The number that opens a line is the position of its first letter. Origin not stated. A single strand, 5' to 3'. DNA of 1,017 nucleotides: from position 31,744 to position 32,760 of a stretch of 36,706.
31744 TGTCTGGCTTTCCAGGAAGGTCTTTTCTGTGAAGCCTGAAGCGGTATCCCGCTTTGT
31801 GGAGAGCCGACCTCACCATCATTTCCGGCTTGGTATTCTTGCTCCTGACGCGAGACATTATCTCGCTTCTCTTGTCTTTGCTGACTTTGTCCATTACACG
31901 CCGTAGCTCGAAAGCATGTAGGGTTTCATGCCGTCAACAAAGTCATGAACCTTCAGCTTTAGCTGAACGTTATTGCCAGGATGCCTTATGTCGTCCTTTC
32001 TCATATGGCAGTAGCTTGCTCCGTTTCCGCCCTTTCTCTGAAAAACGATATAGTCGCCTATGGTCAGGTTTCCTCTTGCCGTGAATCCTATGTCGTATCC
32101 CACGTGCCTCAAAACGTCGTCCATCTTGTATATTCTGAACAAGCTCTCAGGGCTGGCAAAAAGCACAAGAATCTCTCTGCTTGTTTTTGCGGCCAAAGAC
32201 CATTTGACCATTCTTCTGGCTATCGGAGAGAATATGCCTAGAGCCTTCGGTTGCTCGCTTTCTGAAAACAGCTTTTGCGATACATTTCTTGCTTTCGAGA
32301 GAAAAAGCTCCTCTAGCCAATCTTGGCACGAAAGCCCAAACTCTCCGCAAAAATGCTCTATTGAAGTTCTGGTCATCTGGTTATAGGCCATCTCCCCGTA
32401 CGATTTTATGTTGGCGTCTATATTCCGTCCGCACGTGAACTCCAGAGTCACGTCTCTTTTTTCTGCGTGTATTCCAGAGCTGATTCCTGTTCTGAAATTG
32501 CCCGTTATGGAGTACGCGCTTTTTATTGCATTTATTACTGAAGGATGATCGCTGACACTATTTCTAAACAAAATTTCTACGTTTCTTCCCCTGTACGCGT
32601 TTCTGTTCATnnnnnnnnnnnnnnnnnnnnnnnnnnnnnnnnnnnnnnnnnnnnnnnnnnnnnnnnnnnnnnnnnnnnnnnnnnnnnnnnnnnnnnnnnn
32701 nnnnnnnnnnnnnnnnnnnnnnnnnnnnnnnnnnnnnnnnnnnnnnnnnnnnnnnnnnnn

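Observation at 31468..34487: Unit transposon (IS1595-type) whose cargo is a whole R-M-Vsr cassette, freshly inserted in a phage genome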

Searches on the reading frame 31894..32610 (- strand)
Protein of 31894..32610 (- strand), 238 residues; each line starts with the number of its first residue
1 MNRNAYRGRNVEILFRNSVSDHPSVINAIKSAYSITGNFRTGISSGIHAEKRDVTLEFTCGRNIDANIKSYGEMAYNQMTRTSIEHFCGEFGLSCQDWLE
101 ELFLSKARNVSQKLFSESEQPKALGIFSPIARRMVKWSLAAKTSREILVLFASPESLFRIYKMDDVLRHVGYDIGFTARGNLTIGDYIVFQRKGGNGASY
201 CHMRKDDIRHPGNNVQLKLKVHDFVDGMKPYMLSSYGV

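Call 4: search_protein_families(library=pfam, proteins=[window:31894-32610:-], max_evalue=0.01)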
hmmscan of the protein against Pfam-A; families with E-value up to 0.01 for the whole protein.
window:31894-32610:- (238 aa): 1 family
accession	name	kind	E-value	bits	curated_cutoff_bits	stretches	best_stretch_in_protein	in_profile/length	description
PF11463.14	R-HINP1I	-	0.0045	16.9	25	1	159-198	152-191/208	R.HinP1I restriction endonuclease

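Call 16: find_encoding_contigs(protein=window:31894-32610:-, flank=10000, max_places=10)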
Protein window:31894-32610:- (238 aa): no gene with exactly this product is on record in the collection.

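Call 24: search_solved_structures(query=window:31894-32610:-, max_evalue=10, show_alignments=2)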
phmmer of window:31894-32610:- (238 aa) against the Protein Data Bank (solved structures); distinct sequences matched with E-value up to 10: 6.
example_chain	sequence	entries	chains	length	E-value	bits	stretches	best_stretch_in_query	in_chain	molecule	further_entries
1sa3_A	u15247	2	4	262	0.015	18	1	49-159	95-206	Type II restriction enzyme MspI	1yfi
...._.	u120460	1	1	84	0.12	15.1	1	76-121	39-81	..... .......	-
4bts_AD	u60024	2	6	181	0.32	13.7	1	86-147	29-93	40S RIBOSOMAL PROTEIN RPS9E | RIBOSOMAL PROTEIN S4 CONTAINING PROTEIN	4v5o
1ynm_A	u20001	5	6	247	0.46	13.2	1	157-203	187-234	R.HinP1I restriction endonuclease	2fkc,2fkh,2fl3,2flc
8a3w_SD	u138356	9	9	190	1.3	11.7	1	86-139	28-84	Putative 40S ribosomal protein S9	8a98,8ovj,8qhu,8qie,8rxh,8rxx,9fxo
5t2a_6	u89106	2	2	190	1.4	11.6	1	86-139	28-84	uS4 | ribosomal protein S4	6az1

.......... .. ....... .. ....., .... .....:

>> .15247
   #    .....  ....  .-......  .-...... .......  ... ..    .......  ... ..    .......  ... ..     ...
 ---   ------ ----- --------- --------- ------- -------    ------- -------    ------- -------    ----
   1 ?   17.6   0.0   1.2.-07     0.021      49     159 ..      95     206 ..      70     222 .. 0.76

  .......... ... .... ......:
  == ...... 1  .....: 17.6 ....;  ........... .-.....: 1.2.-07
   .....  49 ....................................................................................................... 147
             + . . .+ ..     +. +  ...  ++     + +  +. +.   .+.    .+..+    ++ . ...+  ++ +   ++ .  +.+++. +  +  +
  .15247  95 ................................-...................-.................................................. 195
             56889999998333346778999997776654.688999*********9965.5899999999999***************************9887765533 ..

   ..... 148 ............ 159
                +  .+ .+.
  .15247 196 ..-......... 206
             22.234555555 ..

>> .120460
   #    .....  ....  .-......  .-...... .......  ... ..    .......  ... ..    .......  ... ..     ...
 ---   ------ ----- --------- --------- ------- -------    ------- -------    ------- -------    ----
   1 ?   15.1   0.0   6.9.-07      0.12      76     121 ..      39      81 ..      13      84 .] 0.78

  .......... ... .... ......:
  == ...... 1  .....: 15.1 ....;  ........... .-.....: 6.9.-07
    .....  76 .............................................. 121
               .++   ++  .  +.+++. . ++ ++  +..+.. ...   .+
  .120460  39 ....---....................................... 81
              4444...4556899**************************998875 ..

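Call 53: find_homologous_proteins(query=window:31894-32610:-, max_evalue=0.001)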
Query window:31894-32610:- (238 aa): 140 proteins with E <= 0.001 among 242 candidates; the best 120 are listed.
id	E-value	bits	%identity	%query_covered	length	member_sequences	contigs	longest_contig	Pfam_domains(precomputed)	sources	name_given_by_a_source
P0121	1.1e-157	540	100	100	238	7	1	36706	-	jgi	-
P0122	6.4e-108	378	70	99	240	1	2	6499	-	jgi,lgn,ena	-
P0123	4.4e-104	365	66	100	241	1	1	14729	-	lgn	-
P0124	3.7e-102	359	67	100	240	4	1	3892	-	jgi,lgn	-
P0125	9.3e-98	344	63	100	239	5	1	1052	-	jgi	-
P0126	1.2e-81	292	57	99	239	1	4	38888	-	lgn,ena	-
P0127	7.9e-78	279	54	99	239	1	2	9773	-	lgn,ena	-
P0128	1.7e-77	278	55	99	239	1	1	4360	-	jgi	-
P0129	1.1e-76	275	54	100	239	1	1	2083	-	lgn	-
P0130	2.4e-76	274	54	100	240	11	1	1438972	-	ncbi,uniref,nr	ncbi:hypothetical protein H6P87_00065 [Rickettsia tillamookensis]|uniref:Uncharacterized protein n=1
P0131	3.2e-75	271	53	100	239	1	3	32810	-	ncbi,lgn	-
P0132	6.8e-73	263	51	100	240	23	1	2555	-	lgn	-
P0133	1.8e-72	262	51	100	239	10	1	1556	-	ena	-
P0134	4.0e-72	260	51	99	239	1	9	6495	-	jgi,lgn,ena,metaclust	metaclust:\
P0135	5.0e-72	260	51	99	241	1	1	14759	-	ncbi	-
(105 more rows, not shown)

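Call 59: predict_structure(alignment_id=A1)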
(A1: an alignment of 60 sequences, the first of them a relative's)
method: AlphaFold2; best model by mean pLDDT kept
length: 238 residues; sequences in the alignment: 60
mean_pLDDT: 93.7   pTM: 0.88
mean pLDDT of the five models: 93.7, 93.4, 93.1, 92.8, 92.1
residues with pLDDT >= 90: 205; 70-90: 26; 50-70: 7; < 50: 0
segments of 3 or more residues with pLDDT < 50: none
pLDDT, mean of each block of 10 residues (from residue 1): 81 96 98 97 74 93 95 89 97 97 96 97 98 96 94 96 97 97 98 83 89 96 97 97
secondary structure, 60 per line:
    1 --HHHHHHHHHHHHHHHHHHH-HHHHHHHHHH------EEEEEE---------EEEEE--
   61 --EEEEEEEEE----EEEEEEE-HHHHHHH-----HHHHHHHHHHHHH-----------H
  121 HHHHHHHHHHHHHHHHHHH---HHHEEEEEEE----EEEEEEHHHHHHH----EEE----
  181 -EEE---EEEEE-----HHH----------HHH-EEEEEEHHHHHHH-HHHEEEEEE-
elements in order: H3-21 H23-32 E39-44 E54-58 E63-71 E76-82 H84-90 H96-108 H120-139 E146-152 E157-162 H163-169 E174-176 E182-184 E188-192 E215-220 H221-227 E232-237

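Call 62: fold_search(model_id=the predicted structure, library=pdb)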
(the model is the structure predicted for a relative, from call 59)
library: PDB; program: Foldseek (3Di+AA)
matches with E <= 10: 536; with E <= 0.001: 3
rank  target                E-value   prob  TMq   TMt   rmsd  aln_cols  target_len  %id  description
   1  2fkc_A                1.3e-10  1.00  0.69  0.67   4.5       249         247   16  Crystal Form I of Pre-Reactive Complex of Restriction Endonuclease HinP1I with Cognate DNA and Calcium Ion (released 2006-02-21)
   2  1ynm                  3.0e-09  1.00  0.66  0.66   4.0       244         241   15  Crystal structure of restriction endonuclease HinP1I (released 2005-05-03)
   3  1sa3_A                2.7e-05  1.00  0.49  0.45   4.9       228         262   17  An asymmetric complex of restriction endonuclease MspI on its palindromic DNA recognition site (released 2004-09-07)
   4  2ost_A                1.5e-02  0.92  0.27  0.41   6.9       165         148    9  The structure of a bacterial homing endonuclease : I-Ssp6803I (released 2007-03-20)
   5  2ost_B                1.6e-02  0.91  0.26  0.39   7.5       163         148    7  The structure of a bacterial homing endonuclease : I-Ssp6803I (released 2007-03-20)
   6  9qcc_Y                4.8e-02  0.72  0.23  0.14  10.0       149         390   11  Activated XauSPARDA filament assembly with bound dsDNA substrate (released 2025-12-17)
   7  1rzn_B                5.1e-02  0.33  0.19  0.29  11.4       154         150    8  Crystal Structure of Penicillin-binding protein-related factor A from Bacillus Subtilis. (released 2004-11-30)
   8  9qcc_M                9.0e-02  0.54  0.22  0.14   9.7       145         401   12  Activated XauSPARDA filament assembly with bound dsDNA substrate (released 2025-12-17)
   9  4kyw_A                9.0e-02  0.35  0.26  0.25   8.3       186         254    4  Restriction endonuclease DPNI in complex with two DNA molecules (released 2014-06-04)
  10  9jsz_B                1.1e-01  0.23  0.21  0.13  12.0       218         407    8  active NbaSPARDA complexes (released 2025-04-02)
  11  6g2d_B                1.2e-01  0.08  0.16  0.08  14.8       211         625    9  Citrate-induced acetyl-CoA carboxylase (ACC-Cit) filament at 5.4 A resolution (released 2018-06-13)
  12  5trc_B                1.4e-01  0.04  0.13  0.10  17.6       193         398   10  Crystal structure of phosphorylated AC3-AC5 domains of yeast acetyl-CoA carboxylase (released 2016-12-07)
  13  3ee1_A                1.6e-01  0.03  0.10  0.08  20.8       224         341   10  Novel fold of VirA, a type III secretion system effector protein from Shigella flexneri (released 2008-12-16)
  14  9jt2_F                1.7e-01  0.30  0.21  0.14  10.4       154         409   10  substrate-bound NbaSPARDA complexes (released 2025-04-02)
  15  7q5t_AAA              1.8e-01  0.03  0.10  0.10  19.8       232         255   12  The tandem SH2 domains of SYK with a bound FCER1G diphospho-ITAM peptide (released 2021-11-24)
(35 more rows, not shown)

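Call 74: find_related_loci(query=A1, collection=viral_contigs, flank=6000)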
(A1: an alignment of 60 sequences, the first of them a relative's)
Query A1 (238 aa) in viral_contigs; peptide patterns used: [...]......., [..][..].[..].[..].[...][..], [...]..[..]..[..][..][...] (x = any residue, [..] = any of these).
31 stretches matched a pattern; 1 encode a relative of the query (tblastn E <= 1e-3); 1 distinct loci.
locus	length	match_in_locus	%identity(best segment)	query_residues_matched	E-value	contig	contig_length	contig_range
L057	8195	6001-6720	50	1-238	2e-82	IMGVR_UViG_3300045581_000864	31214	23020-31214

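Call 79: search_protein_families(library=ncbifam, proteins=[window:31894-32610:-], max_evalue=0.01)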
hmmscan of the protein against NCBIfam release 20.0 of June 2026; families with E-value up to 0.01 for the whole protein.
window:31894-32610:- (238 aa): 0 families

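Call 81: search_dna_similar(query=window:31894-32610:-, collection=phages, mode=protein, max_evalue=0.00001)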
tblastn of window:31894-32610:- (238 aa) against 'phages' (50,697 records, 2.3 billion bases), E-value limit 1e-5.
No match.

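Call 82: search_dna_similar(query=window:31894-32610:-, collection=plasmids, mode=protein, max_evalue=0.00001)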
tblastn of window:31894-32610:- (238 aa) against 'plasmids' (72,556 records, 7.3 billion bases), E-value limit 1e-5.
Records with a match: 2; places in all: 2; records where one place covers at least 80% of the query: 1.
Best place of each record, by identity: <60% 2.
By first word of the organism name: Borreliella 2.
By predicted mobility (MOB-suite, as given by PLSDB): non-mobilizable 2.
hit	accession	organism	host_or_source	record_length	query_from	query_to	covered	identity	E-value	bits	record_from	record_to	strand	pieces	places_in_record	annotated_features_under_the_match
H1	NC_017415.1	Borreliella burgdorferi N40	-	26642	2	236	99%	43.3%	2e-54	194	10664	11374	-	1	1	hypothetical protein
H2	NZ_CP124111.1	Borreliella bissettiae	Bacterial isolate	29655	160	238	33%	43.8%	2e-9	64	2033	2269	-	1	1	hypothetical protein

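Call 83: get_annotated_region(hit=H1, flank=4000)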
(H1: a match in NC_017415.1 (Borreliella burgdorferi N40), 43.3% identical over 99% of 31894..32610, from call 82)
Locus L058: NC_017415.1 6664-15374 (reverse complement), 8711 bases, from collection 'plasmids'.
description: Borreliella burgdorferi N40 plasmid N40_lp28-5, complete sequence
organism: Borreliella burgdorferi N40 (NCBI taxid 521007)
taxonomy: Bacteria; Spirochaetota; Spirochaetia; Spirochaetales; Borreliaceae; Borreliella; Borreliella burgdorferi; Borreliella burgdorferi N40
host: -; source: -; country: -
typing (MOB-suite, as given by PLSDB): non-mobilizable; replicon rep_cluster_292
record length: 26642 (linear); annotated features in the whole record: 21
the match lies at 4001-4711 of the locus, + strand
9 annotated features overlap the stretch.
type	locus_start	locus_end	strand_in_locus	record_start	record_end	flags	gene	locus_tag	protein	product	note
CDS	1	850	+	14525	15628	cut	-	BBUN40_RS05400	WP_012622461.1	plasmid maintenance protein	-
CDS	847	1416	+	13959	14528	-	-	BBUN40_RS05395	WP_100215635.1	DUF226 domain-containing protein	-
CDS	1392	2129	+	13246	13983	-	-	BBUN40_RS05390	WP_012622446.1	ParA family protein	-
CDS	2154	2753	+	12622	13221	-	-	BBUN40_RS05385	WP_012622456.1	chromosome replication/partitioning protein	-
CDS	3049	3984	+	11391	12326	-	-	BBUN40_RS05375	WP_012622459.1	DNA cytosine methyltransferase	-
CDS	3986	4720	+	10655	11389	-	-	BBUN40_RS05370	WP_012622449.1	hypothetical protein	-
CDS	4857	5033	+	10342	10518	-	-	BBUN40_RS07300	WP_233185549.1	AAA family ATPase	-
CDS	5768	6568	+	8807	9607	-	-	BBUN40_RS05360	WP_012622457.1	PilZN3 domain-containing protein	-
CDS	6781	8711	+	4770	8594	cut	-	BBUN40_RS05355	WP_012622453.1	class I SAM-dependent DNA methyltransferase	-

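Call 84: find_encoding_contigs(protein=P0130, flank=5000, max_places=3)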
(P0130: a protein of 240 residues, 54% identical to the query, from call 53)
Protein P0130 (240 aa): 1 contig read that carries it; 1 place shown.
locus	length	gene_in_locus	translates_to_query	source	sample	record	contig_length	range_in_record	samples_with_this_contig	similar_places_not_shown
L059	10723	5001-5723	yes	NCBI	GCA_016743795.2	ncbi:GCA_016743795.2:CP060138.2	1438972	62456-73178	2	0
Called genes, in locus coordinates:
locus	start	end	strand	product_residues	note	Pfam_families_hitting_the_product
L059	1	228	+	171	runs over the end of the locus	PF01281:Ribosomal_L9_N, PF03948:Ribosomal_L9_C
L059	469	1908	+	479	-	PF01171:ATP_bind_3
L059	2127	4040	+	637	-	PF06480:FtsH_ext, PF06068:TIP49 (faint), PF00004:AAA, PF17862:AAA_lid_3, PF01434:Peptidase_M41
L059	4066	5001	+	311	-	PF00145:DNA_methylase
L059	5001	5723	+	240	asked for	-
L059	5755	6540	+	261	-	PF13085:Fer2_3, PF13237:Fer4_10 (weak), PF13183:Fer4_8, PF13534:Fer4_17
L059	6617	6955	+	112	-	PF07007:LprI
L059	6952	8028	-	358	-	PF02636:Methyltransf_28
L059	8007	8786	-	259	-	PF01790:LGT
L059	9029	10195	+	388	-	PF21088:MS_channel_1st (weak), PF00924:MS_channel_2nd, PF21082:MS_channel_3rd (weak)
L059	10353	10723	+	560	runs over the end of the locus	PF14849:YidC_periplas, PF02096:60KD_IMP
